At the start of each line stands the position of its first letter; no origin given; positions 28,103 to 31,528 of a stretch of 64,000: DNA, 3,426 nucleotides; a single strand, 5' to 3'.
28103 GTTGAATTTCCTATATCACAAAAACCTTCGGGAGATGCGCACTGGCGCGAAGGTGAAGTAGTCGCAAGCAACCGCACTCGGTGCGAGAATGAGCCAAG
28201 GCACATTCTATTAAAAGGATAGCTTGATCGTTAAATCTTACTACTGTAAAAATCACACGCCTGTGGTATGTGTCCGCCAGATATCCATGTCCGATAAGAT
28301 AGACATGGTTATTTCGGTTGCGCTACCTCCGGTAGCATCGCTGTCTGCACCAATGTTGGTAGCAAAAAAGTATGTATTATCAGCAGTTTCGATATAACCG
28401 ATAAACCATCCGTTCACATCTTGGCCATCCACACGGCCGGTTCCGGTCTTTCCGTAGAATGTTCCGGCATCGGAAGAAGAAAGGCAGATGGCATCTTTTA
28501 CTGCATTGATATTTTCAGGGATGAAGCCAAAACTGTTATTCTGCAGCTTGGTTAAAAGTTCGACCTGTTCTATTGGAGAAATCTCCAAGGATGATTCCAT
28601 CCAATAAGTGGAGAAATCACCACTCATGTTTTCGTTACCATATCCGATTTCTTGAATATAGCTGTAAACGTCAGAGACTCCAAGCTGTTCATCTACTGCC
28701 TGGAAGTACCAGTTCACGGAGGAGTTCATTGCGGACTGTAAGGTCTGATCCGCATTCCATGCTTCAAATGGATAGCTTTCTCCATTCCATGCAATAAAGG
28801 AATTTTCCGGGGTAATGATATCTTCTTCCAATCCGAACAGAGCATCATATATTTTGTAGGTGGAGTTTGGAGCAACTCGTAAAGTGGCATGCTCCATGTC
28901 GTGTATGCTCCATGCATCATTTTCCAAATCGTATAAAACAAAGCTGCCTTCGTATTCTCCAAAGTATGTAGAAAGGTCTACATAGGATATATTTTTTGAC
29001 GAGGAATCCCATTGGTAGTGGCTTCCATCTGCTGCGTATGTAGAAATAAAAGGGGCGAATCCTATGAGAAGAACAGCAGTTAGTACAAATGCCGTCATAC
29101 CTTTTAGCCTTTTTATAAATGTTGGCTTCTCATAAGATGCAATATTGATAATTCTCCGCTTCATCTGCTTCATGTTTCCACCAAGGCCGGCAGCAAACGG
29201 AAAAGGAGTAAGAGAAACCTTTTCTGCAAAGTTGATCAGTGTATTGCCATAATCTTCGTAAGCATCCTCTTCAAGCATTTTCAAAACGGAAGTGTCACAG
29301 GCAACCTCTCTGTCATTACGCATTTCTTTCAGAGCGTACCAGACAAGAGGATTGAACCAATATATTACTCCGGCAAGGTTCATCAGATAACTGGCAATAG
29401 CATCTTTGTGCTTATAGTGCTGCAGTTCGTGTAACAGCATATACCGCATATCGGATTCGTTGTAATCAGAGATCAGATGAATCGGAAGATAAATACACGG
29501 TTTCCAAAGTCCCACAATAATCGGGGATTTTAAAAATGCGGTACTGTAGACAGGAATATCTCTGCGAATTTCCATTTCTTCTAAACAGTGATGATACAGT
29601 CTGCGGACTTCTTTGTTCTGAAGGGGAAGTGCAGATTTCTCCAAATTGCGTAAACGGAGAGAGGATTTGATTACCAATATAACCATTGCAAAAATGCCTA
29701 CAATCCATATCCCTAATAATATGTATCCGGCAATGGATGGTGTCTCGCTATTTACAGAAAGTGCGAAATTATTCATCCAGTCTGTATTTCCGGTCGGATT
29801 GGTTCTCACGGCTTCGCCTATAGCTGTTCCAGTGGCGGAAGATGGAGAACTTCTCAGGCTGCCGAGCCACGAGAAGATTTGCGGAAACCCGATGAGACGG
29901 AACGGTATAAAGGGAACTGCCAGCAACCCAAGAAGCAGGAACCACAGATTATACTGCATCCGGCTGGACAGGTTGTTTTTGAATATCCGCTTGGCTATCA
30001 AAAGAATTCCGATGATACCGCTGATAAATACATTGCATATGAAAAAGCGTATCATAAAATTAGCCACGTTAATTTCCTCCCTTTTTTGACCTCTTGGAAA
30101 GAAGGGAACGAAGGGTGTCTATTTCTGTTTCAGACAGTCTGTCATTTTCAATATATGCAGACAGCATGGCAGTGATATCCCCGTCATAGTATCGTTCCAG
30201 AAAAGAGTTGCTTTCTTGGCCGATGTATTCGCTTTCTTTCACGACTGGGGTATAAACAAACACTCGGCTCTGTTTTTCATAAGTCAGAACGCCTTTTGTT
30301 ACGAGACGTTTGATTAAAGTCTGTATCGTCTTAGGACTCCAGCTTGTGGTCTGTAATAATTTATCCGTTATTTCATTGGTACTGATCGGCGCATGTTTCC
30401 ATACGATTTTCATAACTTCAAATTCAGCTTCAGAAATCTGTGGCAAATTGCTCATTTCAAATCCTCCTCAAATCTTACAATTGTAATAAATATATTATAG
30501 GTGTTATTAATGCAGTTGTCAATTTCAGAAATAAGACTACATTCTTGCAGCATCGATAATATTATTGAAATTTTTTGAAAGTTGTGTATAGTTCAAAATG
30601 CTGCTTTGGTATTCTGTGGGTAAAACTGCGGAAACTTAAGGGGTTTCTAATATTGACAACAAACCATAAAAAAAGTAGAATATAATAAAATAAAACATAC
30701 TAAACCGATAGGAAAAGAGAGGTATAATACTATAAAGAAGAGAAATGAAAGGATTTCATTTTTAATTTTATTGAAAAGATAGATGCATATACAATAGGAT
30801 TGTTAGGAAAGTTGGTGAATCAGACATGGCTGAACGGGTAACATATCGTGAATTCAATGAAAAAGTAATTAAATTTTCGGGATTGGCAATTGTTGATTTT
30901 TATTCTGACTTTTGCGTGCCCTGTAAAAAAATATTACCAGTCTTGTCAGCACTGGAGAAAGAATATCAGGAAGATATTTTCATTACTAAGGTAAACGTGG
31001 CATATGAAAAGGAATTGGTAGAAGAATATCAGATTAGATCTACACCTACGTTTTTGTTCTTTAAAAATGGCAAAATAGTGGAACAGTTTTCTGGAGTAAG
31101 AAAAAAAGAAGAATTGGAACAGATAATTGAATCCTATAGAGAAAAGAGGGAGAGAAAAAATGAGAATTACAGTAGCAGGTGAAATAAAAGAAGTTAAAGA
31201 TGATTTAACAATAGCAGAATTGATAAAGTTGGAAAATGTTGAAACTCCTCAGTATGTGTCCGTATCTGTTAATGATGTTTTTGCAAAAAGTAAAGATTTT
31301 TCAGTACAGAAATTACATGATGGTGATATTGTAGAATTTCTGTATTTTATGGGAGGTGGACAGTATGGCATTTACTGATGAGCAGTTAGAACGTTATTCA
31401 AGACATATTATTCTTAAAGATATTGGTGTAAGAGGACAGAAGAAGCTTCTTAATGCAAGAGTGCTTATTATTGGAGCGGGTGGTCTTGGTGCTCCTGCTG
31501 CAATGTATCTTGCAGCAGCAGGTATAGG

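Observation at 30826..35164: Seven-gene operon for a ubiquitin-like sulfur-carrier protein that lacks the expected sulfhydrylase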

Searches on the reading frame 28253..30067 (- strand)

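Call 45: search_protein_families(library=pfam, proteins=[window:28253-30067:-], max_evalue=0.00001)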
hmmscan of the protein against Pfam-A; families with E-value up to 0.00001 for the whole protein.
window:28253-30067:- (604 aa): 2 families
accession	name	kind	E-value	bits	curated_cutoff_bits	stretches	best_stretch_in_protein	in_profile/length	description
PF05569.17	Peptidase_M56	-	5.6e-61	206.7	31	1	12-309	5-296/296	BlaR1 peptidase M56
PF00905.27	Transpeptidase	-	7.3e-36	124.3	22.1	1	394-591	36-298/299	Penicillin binding protein transpeptidase domain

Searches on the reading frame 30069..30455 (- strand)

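Call 4: search_protein_families(library=pfam, proteins=[window:30069-30455:-], max_evalue=0.01)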
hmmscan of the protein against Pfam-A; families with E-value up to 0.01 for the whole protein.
window:30069-30455:- (128 aa): 6 families
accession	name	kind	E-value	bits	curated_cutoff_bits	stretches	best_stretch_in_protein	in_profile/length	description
PF03965.22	Penicillinase_R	-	7.1e-35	120.3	22.6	1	7-120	1-114/115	Penicillinase repressor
PF11784.13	DUF3320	-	0.00033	21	25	1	14-40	16-42/50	Protein of unknown function (DUF3320)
PF08100.18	Dimerisation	-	0.00076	19.7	25.6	1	11-71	27-86/93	O-methyltransferase dimerisation domain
PF13412.12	HTH_24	-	0.0022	18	21.9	0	10-57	4-47/48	Winged helix-turn-helix DNA-binding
PF01047.28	MarR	-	0.0042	17.4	24.6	0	7-58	1-48/59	MarR family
PF22381.2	Staph_reg_Sar_Rot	-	0.0048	17.4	27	0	7-58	12-59/85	Transcriptional regulator SarA/Rot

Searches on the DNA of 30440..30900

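Call 30: search_rna_families(source=window, start=30440, end=30900, threshold=evalue, max_evalue=1)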
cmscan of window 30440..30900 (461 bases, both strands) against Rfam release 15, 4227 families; matches with E-value up to 1: 0.
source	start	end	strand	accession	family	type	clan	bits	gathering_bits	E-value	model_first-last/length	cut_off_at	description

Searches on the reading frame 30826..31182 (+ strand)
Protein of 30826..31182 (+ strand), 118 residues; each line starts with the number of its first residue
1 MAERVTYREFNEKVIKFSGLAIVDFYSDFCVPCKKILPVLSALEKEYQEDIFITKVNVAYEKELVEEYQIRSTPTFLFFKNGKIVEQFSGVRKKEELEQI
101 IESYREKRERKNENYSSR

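Call 4: search_protein_families(library=pfam, proteins=[window:30826-31182:+], max_evalue=0.01)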
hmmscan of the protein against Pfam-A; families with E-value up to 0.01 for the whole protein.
window:30826-31182:+ (118 aa): 8 families
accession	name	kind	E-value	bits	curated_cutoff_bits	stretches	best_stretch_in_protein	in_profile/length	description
PF00085.26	Thioredoxin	-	5.1e-27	94.3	23.5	1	5-102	5-102/103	Thioredoxin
PF13098.12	Thioredoxin_2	-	2e-10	41.4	27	1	21-100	8-103/104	Thioredoxin-like domain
PF07449.17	HyaE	-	3.4e-05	24.3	22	1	39-96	49-107/108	Hydrogenase-1 expression protein HyaE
PF13905.12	Thioredoxin_8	-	0.00051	20.8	27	1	22-62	5-47/94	Thioredoxin-like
PF04756.19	OST3_OST6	-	0.00059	19.8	27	1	30-83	46-106/294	OST3 / OST6 family, transporter family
PF13192.12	Thioredoxin_3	-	0.0016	18.9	24.8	1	30-102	10-76/76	Thioredoxin domain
PF14595.12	Thioredoxin_9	-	0.006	16.9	25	0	25-82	48-107/129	Thioredoxin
PF08534.16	Redoxin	-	0.0064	16.7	26.6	0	61-99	107-146/148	Redoxin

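Call 6: search_protein_families(library=ncbifam, proteins=[window:30826-31182:+], max_evalue=0.001)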
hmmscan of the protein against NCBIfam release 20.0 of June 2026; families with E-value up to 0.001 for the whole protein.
window:30826-31182:+ (118 aa): 13 families
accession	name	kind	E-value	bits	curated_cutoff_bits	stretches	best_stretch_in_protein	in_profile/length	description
TIGR01068.1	thioredoxin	equivalog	7.7e-27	93.4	96.8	1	6-103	2-99/101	thioredoxin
NF047697.1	ThioredTrxAClost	equivalog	4e-20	72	140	1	5-103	4-103/105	thioredoxin TrxA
NF006898.0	PRK09381.1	equivalog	1.5e-18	67.2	138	1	6-102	9-105/109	thioredoxin TrxA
NF008229.0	PRK10996.1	equivalog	3.1e-17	62.6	125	1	13-102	47-136/141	thioredoxin TrxC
TIGR01126.1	pdi_dom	equivalog_domain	1.7e-16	60.4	107.2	1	7-103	3-103/105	protein disulfide-isomerase domain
TIGR01130.1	ER_PDI_fam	subfamily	9.8e-13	48.4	344.25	1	6-98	7-101/476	protein disulfide-isomerase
NF002854.0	PRK03147.1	subfamily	7.9e-09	35.6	170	0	22-59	66-104/176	thiol-disulfide oxidoreductase ResA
NF045694.1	seleno_TsoB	exception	2.6e-06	25.8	805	1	20-82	476-547/572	rhodanese/DsbD fusion-like selenoprotein TsoB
TIGR00411.1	redox_disulf_1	equivalog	5.9e-06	26.3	92.75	1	25-102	6-79/82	MJ0307 family thioredoxin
NF041202.1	StoA_CxxC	exception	7.9e-06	25.8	210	0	21-59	55-93/163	endospore biogenesis thiol-disulfide oxidoreductase StoA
NF001419.0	PRK00293.1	subfamily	1.5e-05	23.8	330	1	20-84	479-550/574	protein-disulfide reductase DsbD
TIGR02187.2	PDO_seleno_TRX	equivalog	0.00011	21.6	185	1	27-105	26-106/209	protein disulfide oxidoreductase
NF047696.1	ThlDiSintTplARhiz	equivalog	0.00032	20.5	230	1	14-58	92-138/219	thiol:disulfide interchange protein TlpA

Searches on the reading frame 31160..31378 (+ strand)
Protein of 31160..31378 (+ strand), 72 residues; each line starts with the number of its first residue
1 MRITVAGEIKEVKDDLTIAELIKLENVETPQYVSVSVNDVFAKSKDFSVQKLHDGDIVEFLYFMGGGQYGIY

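Call 4: search_protein_families(library=pfam, proteins=[window:31160-31378:+], max_evalue=0.01)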
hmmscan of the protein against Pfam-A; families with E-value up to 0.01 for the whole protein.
window:31160-31378:+ (72 aa): 1 family
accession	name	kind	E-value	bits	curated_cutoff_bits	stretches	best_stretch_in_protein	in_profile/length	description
PF02597.26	ThiS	-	1.6e-08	35.4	22.5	1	6-67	4-76/76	ThiS family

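Call 6: search_protein_families(library=ncbifam, proteins=[window:31160-31378:+], max_evalue=0.001)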
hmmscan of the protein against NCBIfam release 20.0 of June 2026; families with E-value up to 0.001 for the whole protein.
window:31160-31378:+ (72 aa): 1 family
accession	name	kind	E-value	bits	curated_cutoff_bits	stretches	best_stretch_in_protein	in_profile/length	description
TIGR01683.1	thiS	equivalog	9.2e-14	51.5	37.45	1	3-67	1-64/64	sulfur carrier protein ThiS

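Call 35: search_solved_structures(query=window:31160-31378:+, max_evalue=1)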
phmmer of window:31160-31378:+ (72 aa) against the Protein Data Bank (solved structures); distinct sequences matched with E-value up to 1: 3.
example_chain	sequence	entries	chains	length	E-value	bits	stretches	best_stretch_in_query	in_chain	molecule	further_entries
2k5p_A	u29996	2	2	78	4e-09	39.6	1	2-68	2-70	thiamine-biosynthesis protein | Thiamine-biosynthesis protein ThiS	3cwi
1tyg_B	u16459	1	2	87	0.049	17.2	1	8-67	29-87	yjbS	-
1bbn_A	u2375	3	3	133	0.98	13.1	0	12-49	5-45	INTERLEUKIN-4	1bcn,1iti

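Call 61: predict_structure(protein=window:31160-31378:+)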
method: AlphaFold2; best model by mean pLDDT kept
length: 72 residues; sequences in the alignment: 1
mean_pLDDT: 41.5   pTM: 0.23
mean pLDDT of the five models: 41.5, 41.2, 39.3, 37.2, 33.6
residues with pLDDT >= 90: 0; 70-90: 0; 50-70: 8; < 50: 64
segments of 3 or more residues with pLDDT < 50: 1-11, 25-72
pLDDT, mean of each block of 10 residues (from residue 1): 44 50 47 40 36 39 35 34
secondary structure, 60 per line:
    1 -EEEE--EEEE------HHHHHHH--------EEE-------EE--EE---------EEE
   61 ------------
elements in order: E2-5 E8-11 H18-24 E33-35 E58-60
